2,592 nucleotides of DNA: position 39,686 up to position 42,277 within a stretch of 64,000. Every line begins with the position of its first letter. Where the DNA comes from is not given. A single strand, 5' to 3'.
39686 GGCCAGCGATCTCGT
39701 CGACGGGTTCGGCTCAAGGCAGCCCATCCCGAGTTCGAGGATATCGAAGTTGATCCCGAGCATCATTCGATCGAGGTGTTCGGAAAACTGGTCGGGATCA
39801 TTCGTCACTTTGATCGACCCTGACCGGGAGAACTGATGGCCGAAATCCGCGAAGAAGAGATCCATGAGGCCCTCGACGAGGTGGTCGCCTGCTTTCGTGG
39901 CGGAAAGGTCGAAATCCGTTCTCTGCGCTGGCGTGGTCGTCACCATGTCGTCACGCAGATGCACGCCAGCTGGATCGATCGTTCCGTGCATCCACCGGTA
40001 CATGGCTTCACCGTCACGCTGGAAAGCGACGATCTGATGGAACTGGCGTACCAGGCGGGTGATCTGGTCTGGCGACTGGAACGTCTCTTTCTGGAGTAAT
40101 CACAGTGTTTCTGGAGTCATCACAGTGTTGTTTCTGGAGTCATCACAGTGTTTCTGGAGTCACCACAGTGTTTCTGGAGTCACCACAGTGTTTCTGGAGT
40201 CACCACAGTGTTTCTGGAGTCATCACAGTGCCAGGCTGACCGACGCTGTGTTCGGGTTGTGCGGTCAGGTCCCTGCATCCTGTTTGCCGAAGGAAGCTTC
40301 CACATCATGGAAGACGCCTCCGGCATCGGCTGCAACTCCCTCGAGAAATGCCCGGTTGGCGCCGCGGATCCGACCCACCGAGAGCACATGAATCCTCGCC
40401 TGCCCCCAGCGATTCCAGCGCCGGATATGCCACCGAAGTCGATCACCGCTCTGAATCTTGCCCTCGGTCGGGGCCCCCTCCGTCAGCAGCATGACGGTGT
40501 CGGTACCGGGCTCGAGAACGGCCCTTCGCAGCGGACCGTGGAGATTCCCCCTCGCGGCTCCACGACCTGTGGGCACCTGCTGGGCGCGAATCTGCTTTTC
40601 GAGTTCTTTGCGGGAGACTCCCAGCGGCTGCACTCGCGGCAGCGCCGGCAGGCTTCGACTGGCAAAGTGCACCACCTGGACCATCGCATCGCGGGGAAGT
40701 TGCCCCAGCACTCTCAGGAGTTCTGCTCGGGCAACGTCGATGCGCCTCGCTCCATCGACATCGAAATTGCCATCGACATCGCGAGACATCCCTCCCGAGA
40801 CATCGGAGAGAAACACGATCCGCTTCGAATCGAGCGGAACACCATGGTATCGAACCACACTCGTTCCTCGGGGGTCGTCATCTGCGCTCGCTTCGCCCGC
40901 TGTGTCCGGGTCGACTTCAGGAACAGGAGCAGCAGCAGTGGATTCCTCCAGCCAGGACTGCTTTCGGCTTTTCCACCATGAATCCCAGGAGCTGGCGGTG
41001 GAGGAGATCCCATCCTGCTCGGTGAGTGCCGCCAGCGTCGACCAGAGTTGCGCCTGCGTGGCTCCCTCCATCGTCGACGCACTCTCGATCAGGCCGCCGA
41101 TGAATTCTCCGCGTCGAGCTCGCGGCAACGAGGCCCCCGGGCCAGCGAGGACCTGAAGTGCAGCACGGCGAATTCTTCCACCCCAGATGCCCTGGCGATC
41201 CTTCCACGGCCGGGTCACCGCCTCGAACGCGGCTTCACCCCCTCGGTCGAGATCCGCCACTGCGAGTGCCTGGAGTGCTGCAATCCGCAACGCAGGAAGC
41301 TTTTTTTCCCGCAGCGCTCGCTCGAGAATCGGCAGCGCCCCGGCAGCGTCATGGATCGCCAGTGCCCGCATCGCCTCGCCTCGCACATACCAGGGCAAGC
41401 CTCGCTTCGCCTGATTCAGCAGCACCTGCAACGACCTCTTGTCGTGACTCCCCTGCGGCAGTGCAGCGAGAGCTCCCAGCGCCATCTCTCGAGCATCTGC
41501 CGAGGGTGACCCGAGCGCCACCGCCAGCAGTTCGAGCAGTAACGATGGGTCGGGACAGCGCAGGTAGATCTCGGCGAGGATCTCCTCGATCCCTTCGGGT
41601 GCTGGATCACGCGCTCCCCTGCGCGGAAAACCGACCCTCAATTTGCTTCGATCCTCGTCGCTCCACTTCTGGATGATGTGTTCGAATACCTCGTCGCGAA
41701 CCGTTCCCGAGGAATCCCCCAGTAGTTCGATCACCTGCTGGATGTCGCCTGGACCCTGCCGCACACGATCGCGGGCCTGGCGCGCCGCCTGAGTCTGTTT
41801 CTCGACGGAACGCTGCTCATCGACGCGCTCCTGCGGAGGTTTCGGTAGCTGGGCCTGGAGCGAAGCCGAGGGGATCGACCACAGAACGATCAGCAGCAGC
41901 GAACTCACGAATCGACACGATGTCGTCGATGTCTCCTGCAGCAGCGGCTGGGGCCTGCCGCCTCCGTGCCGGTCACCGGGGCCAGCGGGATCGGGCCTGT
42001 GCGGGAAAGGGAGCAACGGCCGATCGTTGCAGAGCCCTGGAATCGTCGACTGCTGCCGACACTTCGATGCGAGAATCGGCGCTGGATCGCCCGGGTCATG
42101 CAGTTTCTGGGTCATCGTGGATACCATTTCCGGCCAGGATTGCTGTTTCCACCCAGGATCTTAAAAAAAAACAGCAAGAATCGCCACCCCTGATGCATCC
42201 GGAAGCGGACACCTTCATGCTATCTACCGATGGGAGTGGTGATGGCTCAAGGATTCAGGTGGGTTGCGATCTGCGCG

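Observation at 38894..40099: Compact SOS module: Cheo-box, small membrane peptide, lexA and a coupled 87-aa ORF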

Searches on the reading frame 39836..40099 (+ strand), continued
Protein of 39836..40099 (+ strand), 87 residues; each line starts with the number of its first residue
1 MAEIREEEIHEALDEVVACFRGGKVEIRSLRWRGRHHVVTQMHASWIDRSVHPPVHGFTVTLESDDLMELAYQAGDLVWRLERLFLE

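Call 77: find_related_loci(query=A8, collection=metagenome_contigs, flank=3000)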
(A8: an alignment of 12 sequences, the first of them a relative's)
Query A8 (84 aa) in metagenome_contigs; peptide patterns used: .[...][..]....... (x = any residue, [..] = any of these).
600 stretches matched a pattern (row limit reached: there are more); 16 encode a relative of the query (tblastn E <= 1e-3); 16 distinct loci.
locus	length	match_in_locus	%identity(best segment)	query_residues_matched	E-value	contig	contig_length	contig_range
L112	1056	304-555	62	1-84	8e-38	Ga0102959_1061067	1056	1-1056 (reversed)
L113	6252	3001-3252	58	1-84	9e-35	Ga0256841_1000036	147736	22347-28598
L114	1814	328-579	57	1-84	6e-34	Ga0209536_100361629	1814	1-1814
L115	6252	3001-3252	57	1-84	1e-33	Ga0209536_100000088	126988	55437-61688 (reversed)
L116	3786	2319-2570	56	1-84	1e-33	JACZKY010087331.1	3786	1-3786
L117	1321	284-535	54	1-84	4e-33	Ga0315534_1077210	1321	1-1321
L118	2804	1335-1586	54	1-84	1e-32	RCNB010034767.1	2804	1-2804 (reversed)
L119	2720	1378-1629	56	1-84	1e-31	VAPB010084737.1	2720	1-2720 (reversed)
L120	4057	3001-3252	54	1-84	1e-31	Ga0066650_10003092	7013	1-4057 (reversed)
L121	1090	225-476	54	1-84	1e-31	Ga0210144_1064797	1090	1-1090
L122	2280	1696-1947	51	1-84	1e-30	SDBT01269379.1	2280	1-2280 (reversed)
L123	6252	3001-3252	49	1-84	2e-29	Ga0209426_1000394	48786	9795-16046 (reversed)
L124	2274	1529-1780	52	1-84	5e-29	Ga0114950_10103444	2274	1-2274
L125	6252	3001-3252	50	1-84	1e-26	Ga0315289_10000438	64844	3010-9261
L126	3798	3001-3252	48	1-84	4e-26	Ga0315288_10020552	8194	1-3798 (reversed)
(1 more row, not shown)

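Call 79: search_protein_families(library=pfam, proteins=[L113:2318-2827:+, L113:3280-4539:+, L115:2291-2737:+, L115:3222-3569:+, L115:3572-4789:+, L115:4979-5653:+, L123:3222-4457:+, L125:3185-4501:+, L125:4569-5876:+, L118:1556-1921:+], max_evalue=0.001)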
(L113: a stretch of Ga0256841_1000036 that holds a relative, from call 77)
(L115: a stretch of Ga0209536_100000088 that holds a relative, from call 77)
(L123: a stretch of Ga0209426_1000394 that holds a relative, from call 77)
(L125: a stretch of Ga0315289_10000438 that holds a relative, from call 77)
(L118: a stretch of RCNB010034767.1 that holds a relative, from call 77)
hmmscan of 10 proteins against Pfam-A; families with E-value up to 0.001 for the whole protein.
L113:2318-2827:+ (169 aa): 1 family
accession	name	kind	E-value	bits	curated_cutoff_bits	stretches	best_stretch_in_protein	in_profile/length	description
PF00717.28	Peptidase_S24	-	2.7e-10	40.4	23.3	1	74-162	29-115/116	Peptidase S24-like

L113:3280-4539:+ (419 aa): 3 families
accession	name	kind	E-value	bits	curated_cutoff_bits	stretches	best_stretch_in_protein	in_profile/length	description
PF00817.25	IMS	-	1.1e-46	158.9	23.2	1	23-170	1-148/148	impB/mucB/samB family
PF11799.13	IMS_C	-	8.9e-26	90.9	20.7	1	258-358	3-101/109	impB/mucB/samB family C-terminal domain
PF21999.2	IMS_HHH_1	-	3.9e-07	30.9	27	1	197-246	3-53/53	DNA polymerase-iota, thumb domain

L115:2291-2737:+ (148 aa): 1 family
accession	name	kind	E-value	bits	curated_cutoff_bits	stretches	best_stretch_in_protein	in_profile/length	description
PF00717.28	Peptidase_S24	-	3.6e-12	46.5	23.3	1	33-141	8-115/116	Peptidase S24-like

L115:3222-3569:+ (115 aa): 0 families

L115:3572-4789:+ (405 aa): 4 families
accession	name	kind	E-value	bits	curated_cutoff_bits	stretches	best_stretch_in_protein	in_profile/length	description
PF00817.25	IMS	-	1.1e-44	152.4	23.2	1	9-155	1-147/148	impB/mucB/samB family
PF11799.13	IMS_C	-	1.9e-25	89.8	20.7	1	242-346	1-103/109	impB/mucB/samB family C-terminal domain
PF11798.14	IMS_HHH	-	4.4e-07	30.2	24.4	1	168-199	1-32/32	IMS family HHH motif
PF21999.2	IMS_HHH_1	-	1.2e-06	29.3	27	1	182-232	2-53/53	DNA polymerase-iota, thumb domain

L115:4979-5653:+ (224 aa): 3 families
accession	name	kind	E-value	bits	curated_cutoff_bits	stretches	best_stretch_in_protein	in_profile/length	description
PF00440.29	TetR_N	-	1e-14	54.4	24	1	41-87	1-47/47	Bacterial regulatory proteins, tetR family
PF17932.6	TetR_C_24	-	6.3e-05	23.6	26.4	1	108-219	3-113/114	Tetracyclin repressor-like, C-terminal domain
PF17935.6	TetR_C_27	-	0.00035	21.1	26.1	1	109-212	1-105/106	Tetracyclin repressor-like, C-terminal domain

L123:3222-4457:+ (411 aa): 5 families
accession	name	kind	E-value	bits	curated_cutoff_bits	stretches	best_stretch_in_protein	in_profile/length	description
PF00817.25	IMS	-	5.9e-54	182.4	23.2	1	22-168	1-147/148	impB/mucB/samB family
PF11799.13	IMS_C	-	2.7e-29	102.2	20.7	1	259-361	2-102/109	impB/mucB/samB family C-terminal domain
PF11798.14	IMS_HHH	-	3.7e-08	33.6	24.4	1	182-212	2-32/32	IMS family HHH motif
PF21999.2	IMS_HHH_1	-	1e-06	29.6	27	1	194-244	1-52/53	DNA polymerase-iota, thumb domain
PF21704.3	POLH-Rev1_HhH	-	2.7e-05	24.7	27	1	191-243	1-55/56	DNApol eta/Rev1, HhH motif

L125:3185-4501:+ (438 aa): 4 families
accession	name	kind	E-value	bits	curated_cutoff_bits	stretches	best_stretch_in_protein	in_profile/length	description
PF00817.25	IMS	-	2.1e-47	161.2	23.2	1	34-180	1-147/148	impB/mucB/samB family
PF11799.13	IMS_C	-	1.1e-26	93.8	20.7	1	271-379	2-108/109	impB/mucB/samB family C-terminal domain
PF11798.14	IMS_HHH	-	2.2e-05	24.9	24.4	1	193-224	1-32/32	IMS family HHH motif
PF21999.2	IMS_HHH_1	-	0.00024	21.9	27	1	207-248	2-44/53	DNA polymerase-iota, thumb domain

L125:4569-5876:+ (435 aa): 7 families
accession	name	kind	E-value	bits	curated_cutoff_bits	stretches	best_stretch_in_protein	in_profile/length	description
PF00756.26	Esterase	-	2.7e-26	93.3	22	1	45-315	2-235/251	Putative esterase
PF18962.6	Por_Secre_tail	-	6.9e-07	29.9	27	1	357-429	2-71/75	Secretion system C-terminal sorting domain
PF00561.26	Abhydrolase_1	-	0.00015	22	25.8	1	116-196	40-110/245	alpha/beta hydrolase fold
PF13860.13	FlgD_ig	-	0.00021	21.6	27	1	365-418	12-71/79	FlgD Ig-like domain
PF12146.15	Hydrolase_4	-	0.00022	21.1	27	1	132-181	57-105/239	Serine aminopeptidase, S33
PF00326.27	Peptidase_S9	-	0.00034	20.6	22.6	1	104-189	16-101/213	Prolyl oligopeptidase family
PF12697.13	Abhydrolase_6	-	0.00091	20.4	26.3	0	72-263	2-150/217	Alpha/beta hydrolase family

L118:1556-1921:+ (121 aa): 0 families

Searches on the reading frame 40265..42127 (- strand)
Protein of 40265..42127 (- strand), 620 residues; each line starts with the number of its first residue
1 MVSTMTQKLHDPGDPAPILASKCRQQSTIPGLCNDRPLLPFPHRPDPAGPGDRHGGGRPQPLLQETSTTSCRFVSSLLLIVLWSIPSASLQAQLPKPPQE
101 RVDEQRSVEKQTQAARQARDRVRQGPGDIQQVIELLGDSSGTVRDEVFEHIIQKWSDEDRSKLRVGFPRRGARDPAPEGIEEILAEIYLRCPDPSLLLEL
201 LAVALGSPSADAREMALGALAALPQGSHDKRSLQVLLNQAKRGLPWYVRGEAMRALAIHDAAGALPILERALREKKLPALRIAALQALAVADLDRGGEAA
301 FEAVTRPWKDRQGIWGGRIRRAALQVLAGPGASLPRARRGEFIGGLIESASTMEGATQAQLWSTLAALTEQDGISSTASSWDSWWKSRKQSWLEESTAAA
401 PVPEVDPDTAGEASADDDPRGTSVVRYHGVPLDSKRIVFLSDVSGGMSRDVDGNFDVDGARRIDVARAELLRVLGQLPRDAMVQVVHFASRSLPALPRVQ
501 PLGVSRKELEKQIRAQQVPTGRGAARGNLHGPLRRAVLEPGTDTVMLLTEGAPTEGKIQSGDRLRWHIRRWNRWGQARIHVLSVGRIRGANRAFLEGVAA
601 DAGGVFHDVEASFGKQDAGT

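Call 6: search_protein_families(library=pfam, proteins=[window:40265-42127:-], max_evalue=0.01)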
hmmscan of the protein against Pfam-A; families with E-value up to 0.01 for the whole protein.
window:40265-42127:- (620 aa): 2 families
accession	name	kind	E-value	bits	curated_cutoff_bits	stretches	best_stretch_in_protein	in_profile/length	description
PF13646.12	HEAT_2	-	1.9e-07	31.7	27.7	1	199-289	3-88/88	HEAT repeats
PF13768.12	VWA_3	-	0.00036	21.1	27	1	437-607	3-154/155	von Willebrand factor type A domain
